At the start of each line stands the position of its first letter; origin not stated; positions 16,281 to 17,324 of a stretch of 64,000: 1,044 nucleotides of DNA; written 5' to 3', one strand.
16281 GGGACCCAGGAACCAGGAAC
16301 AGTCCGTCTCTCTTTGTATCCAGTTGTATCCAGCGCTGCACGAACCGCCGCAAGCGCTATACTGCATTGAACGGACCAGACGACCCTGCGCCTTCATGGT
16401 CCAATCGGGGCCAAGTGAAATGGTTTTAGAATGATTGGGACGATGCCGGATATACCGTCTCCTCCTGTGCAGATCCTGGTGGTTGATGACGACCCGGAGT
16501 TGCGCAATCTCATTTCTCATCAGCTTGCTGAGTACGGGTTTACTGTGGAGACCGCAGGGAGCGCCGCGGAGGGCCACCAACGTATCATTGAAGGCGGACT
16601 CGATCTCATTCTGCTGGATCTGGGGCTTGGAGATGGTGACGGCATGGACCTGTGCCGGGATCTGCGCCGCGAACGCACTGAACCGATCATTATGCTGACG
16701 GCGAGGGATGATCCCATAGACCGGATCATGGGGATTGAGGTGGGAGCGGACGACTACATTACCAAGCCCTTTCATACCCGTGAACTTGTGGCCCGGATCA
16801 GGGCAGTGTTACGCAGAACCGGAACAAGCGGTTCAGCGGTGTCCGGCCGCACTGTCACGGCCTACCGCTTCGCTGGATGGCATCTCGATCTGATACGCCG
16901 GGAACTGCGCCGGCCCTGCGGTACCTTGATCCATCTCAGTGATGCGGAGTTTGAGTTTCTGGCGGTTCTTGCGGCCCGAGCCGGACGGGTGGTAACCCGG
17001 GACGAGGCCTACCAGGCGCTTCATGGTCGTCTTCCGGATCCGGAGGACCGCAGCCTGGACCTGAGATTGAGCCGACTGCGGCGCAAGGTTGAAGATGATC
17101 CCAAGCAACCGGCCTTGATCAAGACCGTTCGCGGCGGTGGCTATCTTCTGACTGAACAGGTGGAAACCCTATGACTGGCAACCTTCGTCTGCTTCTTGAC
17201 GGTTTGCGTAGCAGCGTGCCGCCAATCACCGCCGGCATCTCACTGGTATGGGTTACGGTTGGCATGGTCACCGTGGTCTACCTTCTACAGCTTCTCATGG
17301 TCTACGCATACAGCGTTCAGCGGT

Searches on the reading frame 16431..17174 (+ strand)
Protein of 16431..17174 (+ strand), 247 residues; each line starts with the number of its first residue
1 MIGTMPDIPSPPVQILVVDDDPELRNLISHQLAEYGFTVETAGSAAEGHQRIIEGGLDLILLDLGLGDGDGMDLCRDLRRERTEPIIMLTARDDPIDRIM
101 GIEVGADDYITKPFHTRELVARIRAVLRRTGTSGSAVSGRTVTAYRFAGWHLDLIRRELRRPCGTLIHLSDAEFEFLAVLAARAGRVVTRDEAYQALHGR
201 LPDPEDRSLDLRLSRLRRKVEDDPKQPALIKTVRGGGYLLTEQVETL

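Call 41: search_protein_families(library=pfam, proteins=[window:16431-17174:+], max_evalue=0.00001)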
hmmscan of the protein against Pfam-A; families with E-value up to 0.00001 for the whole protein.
window:16431-17174:+ (247 aa): 2 families
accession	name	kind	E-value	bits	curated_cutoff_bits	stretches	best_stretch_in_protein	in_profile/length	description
PF00072.30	Response_reg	-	2.9e-27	95.5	30.2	1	15-124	1-111/111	Response regulator receiver domain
PF00486.34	Trans_reg_C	-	1.1e-20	73.9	26.2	1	165-240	2-77/77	Transcriptional regulatory protein, C terminal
